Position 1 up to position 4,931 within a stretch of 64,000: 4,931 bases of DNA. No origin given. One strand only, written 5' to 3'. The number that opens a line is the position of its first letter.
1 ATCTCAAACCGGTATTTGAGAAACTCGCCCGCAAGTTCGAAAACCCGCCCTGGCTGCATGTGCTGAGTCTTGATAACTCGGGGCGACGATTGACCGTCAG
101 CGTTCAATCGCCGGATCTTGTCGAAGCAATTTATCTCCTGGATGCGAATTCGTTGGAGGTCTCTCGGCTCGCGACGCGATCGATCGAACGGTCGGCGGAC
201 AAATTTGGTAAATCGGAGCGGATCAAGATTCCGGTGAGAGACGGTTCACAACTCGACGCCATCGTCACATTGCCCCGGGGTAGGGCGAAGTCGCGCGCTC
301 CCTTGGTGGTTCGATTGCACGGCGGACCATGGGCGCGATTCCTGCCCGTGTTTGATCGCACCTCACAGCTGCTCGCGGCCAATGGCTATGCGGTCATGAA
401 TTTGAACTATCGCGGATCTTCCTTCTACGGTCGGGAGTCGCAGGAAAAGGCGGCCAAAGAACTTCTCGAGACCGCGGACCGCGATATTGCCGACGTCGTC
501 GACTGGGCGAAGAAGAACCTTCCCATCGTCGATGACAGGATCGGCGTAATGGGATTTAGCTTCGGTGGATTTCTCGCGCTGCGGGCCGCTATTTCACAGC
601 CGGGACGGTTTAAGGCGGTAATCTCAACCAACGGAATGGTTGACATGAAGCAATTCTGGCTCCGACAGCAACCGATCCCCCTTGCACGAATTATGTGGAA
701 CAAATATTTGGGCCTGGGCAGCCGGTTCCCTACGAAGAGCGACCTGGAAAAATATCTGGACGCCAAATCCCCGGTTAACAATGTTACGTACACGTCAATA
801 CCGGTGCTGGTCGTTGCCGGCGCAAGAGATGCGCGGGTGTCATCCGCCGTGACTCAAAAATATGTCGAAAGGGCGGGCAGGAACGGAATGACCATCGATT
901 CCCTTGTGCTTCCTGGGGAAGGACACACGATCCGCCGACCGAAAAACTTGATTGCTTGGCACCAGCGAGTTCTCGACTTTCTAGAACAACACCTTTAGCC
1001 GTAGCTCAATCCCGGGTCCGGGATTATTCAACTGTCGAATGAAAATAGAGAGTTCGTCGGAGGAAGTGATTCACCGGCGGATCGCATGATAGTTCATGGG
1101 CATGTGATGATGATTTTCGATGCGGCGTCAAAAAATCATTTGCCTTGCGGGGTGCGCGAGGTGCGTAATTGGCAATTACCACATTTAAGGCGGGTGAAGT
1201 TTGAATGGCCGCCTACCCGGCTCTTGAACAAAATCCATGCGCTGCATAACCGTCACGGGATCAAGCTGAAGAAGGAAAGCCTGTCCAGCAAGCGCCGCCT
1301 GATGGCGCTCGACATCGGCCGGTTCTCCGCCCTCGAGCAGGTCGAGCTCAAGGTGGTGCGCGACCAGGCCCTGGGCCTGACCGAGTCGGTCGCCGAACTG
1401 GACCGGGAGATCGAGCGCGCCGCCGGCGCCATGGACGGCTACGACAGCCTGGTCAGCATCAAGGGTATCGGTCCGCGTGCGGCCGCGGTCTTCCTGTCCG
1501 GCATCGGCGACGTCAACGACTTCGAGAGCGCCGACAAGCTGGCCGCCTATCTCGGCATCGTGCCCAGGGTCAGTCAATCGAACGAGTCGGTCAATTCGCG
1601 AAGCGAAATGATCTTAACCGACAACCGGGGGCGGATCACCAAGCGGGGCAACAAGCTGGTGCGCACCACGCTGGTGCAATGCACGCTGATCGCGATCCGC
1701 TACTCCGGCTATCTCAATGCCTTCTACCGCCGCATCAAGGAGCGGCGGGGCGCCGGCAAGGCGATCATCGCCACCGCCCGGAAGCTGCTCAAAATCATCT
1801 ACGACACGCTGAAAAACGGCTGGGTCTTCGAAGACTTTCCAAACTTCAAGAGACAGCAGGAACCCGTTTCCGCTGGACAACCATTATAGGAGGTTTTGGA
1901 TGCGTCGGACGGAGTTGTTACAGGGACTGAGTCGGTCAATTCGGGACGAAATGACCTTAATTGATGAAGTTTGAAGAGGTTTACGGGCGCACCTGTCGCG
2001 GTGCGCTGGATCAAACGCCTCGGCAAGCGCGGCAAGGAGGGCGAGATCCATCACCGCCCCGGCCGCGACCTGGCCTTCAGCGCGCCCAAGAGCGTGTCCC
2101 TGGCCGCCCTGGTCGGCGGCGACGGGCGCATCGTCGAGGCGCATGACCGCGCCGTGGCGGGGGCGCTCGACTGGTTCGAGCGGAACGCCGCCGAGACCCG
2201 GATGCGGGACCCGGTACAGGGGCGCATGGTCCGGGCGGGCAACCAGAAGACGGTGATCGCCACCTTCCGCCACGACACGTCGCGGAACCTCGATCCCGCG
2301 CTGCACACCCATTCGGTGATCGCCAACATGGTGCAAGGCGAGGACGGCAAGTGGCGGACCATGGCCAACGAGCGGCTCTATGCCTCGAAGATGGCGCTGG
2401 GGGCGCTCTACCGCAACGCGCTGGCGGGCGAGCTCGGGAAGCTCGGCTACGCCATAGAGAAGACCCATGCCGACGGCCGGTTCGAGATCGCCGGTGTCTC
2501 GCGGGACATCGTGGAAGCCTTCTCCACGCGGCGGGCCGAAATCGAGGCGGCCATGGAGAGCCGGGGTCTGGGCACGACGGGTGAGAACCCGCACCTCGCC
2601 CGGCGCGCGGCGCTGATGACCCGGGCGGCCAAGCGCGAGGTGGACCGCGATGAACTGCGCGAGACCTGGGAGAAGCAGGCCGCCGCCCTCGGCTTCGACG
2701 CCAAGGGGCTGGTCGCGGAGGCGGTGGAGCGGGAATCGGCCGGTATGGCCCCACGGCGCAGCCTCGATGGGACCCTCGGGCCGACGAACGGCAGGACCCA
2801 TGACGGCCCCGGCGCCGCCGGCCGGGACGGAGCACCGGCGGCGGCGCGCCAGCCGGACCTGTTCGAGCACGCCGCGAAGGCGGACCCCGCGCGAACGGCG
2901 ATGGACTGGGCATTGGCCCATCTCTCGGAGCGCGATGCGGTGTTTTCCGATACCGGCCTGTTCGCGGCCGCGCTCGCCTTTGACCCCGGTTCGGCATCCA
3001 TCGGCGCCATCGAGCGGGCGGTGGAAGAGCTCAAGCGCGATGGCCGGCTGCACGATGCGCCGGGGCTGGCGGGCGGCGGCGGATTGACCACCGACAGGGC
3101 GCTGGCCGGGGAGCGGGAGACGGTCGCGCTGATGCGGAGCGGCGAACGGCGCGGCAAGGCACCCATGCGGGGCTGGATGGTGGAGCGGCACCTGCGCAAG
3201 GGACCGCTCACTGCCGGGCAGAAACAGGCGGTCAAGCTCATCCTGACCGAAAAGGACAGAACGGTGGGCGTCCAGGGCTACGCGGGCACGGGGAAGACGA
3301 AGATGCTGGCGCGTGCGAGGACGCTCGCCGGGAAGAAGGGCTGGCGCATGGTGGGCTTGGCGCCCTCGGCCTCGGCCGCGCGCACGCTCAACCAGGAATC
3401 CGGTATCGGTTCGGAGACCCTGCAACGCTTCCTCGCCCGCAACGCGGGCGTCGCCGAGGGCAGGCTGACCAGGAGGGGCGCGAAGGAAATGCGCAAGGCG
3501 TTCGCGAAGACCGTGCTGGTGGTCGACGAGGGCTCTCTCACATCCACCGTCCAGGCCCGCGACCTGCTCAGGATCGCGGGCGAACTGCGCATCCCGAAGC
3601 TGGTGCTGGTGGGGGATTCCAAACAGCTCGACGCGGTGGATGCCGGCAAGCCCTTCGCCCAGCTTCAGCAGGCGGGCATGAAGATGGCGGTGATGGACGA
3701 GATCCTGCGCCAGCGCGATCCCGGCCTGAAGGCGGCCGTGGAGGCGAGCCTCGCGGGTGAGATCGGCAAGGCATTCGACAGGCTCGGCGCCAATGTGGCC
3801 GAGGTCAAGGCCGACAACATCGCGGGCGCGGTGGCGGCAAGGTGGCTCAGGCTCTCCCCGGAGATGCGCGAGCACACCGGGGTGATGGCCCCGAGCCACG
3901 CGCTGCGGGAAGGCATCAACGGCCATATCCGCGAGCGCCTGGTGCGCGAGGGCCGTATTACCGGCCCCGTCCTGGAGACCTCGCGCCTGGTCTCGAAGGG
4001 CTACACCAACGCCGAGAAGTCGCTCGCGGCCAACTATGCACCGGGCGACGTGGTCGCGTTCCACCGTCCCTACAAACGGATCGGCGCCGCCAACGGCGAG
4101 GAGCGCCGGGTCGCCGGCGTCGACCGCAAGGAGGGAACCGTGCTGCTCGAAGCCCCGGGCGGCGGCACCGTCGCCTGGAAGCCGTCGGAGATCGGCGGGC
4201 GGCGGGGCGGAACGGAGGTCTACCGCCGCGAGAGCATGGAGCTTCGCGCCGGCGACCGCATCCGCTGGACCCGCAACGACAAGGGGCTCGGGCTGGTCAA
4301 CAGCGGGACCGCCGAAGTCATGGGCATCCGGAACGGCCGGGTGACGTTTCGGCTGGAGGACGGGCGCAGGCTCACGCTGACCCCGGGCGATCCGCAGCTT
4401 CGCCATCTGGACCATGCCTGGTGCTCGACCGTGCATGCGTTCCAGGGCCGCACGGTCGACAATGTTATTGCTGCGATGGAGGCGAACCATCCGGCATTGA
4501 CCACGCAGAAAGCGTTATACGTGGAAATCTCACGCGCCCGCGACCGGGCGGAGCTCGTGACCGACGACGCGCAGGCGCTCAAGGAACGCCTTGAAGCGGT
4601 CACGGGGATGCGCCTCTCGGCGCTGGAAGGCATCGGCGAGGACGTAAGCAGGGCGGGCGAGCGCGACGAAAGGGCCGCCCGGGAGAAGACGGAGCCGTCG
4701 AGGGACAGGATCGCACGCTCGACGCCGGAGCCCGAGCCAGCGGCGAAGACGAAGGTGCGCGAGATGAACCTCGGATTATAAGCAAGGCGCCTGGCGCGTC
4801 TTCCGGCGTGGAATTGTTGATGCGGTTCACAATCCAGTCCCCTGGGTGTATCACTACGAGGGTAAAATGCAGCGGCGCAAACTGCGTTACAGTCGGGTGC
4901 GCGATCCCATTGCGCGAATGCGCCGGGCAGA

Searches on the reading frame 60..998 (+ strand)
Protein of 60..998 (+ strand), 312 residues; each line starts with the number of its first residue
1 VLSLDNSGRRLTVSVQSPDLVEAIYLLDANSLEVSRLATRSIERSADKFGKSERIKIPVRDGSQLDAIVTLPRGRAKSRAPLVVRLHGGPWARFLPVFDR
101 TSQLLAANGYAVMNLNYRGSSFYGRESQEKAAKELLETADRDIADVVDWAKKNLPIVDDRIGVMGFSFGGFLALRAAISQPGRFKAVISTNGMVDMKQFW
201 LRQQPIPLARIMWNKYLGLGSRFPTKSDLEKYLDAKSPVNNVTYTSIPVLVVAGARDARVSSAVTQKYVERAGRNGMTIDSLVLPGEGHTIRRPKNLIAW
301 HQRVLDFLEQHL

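Call 18: search_protein_families(library=pfam, proteins=[window:60-998:+], max_evalue=0.001)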
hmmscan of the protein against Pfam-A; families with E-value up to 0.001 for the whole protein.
window:60-998:+ (312 aa): 12 families
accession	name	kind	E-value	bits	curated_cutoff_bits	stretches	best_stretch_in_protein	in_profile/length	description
PF00326.27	Peptidase_S9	-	4.8e-35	121.4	22.6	1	98-312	3-210/213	Prolyl oligopeptidase family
PF02129.25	Peptidase_S15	-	3.6e-19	69.9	23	1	61-204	1-140/262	X-Pro dipeptidyl-peptidase (S15 family)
PF20434.5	BD-FAE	-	1.6e-13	51.1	26.8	1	72-266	6-209/215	BD-FAE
PF12146.15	Hydrolase_4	-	2e-12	47.4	27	1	97-204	19-118/239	Serine aminopeptidase, S33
PF00756.26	Esterase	-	4.9e-12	46.6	22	1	65-267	8-204/251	Putative esterase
PF00561.26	Abhydrolase_1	-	1.1e-09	38.8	25.8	1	81-208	1-117/245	alpha/beta hydrolase fold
PF01738.24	DLH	-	1.7e-09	38.1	21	1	98-295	30-192/217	Dienelactone hydrolase family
PF12697.13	Abhydrolase_6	-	5.7e-08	34.1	26.3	1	86-289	4-204/217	Alpha/beta hydrolase family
PF08840.17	BAAT_C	-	1.6e-06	28.8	20.9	1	153-294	15-163/210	BAAT / Acyl-CoA thioester hydrolase C terminal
PF02230.22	Abhydrolase_2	-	1.8e-06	28.4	23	1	127-200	74-146/217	Phospholipase/Carboxylesterase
PF07859.19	Abhydrolase_3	-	8.5e-05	22.8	25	1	134-290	43-207/210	alpha/beta hydrolase fold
PF06500.17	FrsA-like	-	0.00017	20.9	22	1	33-194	148-300/414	Esterase FrsA-like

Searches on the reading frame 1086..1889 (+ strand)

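Call 18: search_protein_families(library=pfam, proteins=[window:1086-1889:+], max_evalue=0.001)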
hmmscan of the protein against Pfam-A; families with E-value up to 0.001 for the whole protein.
window:1086-1889:+ (267 aa): 2 families
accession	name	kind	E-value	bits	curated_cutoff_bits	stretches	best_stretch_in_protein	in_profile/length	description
PF02371.22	Transposase_20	-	6.1e-21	75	21.3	1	122-215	4-87/87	Transposase IS116/IS110/IS902 family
PF14520.12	HHH_5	-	0.00063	20.6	27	0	121-151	3-34/57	Helix-hairpin-helix domain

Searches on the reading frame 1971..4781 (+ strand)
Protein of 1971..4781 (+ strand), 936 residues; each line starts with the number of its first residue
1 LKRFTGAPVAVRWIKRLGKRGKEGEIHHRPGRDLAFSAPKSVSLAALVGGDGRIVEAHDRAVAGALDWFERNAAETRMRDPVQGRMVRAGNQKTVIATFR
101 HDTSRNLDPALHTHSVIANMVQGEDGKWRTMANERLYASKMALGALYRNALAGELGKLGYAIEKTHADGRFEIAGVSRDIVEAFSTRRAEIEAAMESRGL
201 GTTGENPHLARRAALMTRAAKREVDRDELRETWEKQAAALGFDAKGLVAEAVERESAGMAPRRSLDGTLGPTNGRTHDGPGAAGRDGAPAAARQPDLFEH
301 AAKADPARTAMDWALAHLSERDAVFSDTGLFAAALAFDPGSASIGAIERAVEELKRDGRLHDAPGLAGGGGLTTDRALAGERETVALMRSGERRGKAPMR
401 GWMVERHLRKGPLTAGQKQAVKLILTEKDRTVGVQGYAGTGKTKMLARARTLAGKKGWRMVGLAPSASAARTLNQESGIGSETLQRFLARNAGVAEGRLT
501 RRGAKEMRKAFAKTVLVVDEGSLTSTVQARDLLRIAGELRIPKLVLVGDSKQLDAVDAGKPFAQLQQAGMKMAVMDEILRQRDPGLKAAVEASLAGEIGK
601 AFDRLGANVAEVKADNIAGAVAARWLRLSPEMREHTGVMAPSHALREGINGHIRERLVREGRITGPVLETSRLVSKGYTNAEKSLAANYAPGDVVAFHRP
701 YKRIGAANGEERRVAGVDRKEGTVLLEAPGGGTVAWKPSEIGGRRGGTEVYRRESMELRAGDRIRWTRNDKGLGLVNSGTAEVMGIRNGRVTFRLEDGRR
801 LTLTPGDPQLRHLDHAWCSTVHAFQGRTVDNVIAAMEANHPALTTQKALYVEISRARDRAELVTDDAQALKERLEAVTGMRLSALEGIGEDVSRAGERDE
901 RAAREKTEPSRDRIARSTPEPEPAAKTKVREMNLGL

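Call 18: search_protein_families(library=pfam, proteins=[window:1971-4781:+], max_evalue=0.001)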
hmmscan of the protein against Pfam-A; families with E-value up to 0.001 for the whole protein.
window:1971-4781:+ (936 aa): 7 families
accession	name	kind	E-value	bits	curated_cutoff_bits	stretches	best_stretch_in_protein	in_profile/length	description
PF08751.17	TrwC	-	6.2e-70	236.5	25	1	16-239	62-285/286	TrwC relaxase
PF13604.12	AAA_30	-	1.2e-44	152.7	27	1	413-607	2-182/191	AAA domain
PF13245.12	AAA_19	-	3.6e-12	47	25.1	1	417-554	1-130/134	AAA domain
PF13538.12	UvrD_C_2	-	3.8e-07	30.3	27.4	1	815-862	1-51/52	UvrD-like helicase C-terminal domain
PF01443.25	Viral_helicase1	-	1.2e-06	28.9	21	0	812-862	175-226/228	Viral superfamily 1 RNA helicase core domain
PF22232.2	TraI_hel_assoc_N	-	3.3e-05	24.9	27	0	436-536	1-88/99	TraI helicase-associated ssDNA bd, N-terminal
PF13086.12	AAA_11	-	9.9e-05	22.7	27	0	470-556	171-253/257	AAA domain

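Call 92: find_related_loci(query=window:1971-4778:+, collection=metagenome_contigs, flank=10000)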
Query window:1971-4778:+ (936 aa) in metagenome_contigs; peptide patterns used: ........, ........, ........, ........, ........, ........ (x = any residue, [..] = any of these).
225 stretches matched a pattern; 123 encode a relative of the query (tblastn E <= 1e-3); the best 80 are kept; 80 distinct loci.
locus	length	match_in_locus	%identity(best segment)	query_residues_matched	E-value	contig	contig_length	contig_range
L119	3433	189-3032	81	15-936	0e+0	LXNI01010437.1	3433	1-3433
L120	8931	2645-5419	77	15-936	0e+0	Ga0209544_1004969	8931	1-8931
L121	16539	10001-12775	76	15-936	0e+0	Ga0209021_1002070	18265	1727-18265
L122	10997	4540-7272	76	16-936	0e+0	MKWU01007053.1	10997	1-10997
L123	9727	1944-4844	74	15-936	0e+0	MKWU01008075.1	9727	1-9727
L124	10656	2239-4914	75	15-922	0e+0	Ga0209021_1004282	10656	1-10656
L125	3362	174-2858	76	71-936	0e+0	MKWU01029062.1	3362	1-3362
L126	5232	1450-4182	72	15-936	0e+0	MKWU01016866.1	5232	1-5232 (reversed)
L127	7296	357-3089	72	15-936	0e+0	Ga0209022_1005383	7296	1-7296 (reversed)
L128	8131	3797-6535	72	15-936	0e+0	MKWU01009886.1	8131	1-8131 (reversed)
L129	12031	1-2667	73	18-922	0e+0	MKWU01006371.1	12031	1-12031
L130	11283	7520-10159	74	15-909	0e+0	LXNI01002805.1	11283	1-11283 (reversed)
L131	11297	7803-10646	68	15-936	0e+0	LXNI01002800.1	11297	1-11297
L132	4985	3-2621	74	59-936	0e+0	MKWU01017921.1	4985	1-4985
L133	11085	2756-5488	71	25-929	0e+0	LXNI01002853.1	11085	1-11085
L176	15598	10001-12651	70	15-936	0e+0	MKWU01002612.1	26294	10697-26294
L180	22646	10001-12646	69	16-890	0e+0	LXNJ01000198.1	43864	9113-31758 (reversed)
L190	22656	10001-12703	66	16-924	0e+0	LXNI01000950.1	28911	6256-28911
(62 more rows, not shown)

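Call 95: search_protein_families(library=pfam, proteins=[L180:75-695:+, L180:695-1837:+, L180:1231-2709:+, L180:2702-4210:+, L180:4239-7151:+, L180:7230-9788:+, L190:3-1547:+, L190:2333-3994:+], max_evalue=0.001)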
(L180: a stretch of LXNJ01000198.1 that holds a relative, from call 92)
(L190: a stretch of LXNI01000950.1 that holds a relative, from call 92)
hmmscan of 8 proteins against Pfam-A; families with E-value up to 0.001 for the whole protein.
L180:75-695:+ (207 aa): 1 family
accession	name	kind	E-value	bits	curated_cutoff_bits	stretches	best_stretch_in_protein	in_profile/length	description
PF09673.15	TrbC_Ftype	-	1.9e-25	89.5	24.2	1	75-184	1-110/111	Type-F conjugative transfer system pilin assembly protein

L180:695-1837:+ (381 aa): 1 family
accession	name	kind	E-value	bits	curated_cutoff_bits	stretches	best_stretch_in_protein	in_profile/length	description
PF06986.16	F_T4SS_TraN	-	1.5e-38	133.3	23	1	177-323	85-236/240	F-type Type IV secretion system, TraN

L180:1231-2709:+ (493 aa): 1 family
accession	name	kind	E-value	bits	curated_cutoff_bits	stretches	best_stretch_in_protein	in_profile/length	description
PF13728.12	TraF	-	1.9e-61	208.2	23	1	265-482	1-224/224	F plasmid transfer operon protein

L180:2702-4210:+ (503 aa): 1 family
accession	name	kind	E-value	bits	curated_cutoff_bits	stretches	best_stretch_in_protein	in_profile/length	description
PF06122.16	TraH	-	8.3e-102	341.6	25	1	61-416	1-357/358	Conjugative relaxosome accessory transposon protein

L180:4239-7151:+ (971 aa): 1 family
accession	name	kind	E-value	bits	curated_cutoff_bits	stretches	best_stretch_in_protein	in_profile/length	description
PF07916.16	TraG_N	-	1.1e-104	351.4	36.1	1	3-476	1-461/462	TraG-like protein, N-terminal region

L180:7230-9788:+ (853 aa): 4 families
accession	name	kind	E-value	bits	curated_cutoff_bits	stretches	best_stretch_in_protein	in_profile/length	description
PF10412.15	TrwB_AAD_bind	-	1.3e-141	472.5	20.5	1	330-718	2-387/387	Type IV secretion-system coupling protein DNA-binding domain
PF12696.13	TraG-D_C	-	2.7e-18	66.5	22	1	578-698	3-125/126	TraM recognition site of TraD and TraG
PF02534.20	T4SS-DNA_transf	-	9.4e-12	44.9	20.1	1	573-722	298-448/468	Type IV secretory system Conjugative DNA transfer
PF13191.12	AAA_16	-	0.0003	21.8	32.6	0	342-413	23-101/167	AAA ATPase domain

L190:3-1547:+ (515 aa): 1 family
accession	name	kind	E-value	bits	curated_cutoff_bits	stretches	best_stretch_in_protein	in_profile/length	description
PF06986.16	F_T4SS_TraN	-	7.9e-38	130.9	23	1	310-458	85-237/240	F-type Type IV secretion system, TraN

L190:2333-3994:+ (554 aa): 1 family
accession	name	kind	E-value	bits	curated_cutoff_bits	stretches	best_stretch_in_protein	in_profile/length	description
PF06122.16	TraH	-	1.7e-102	343.9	25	1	113-467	1-356/358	Conjugative relaxosome accessory transposon protein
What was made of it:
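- On Leading-region / establishment gene of a conjugative element: An F-like oriT upstream of the T4SS operon (call 95) would give the opposite answer.
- In relatives TrwC follows TrbC, TraN, TraF, TraH, TraG and TraD (call 95).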
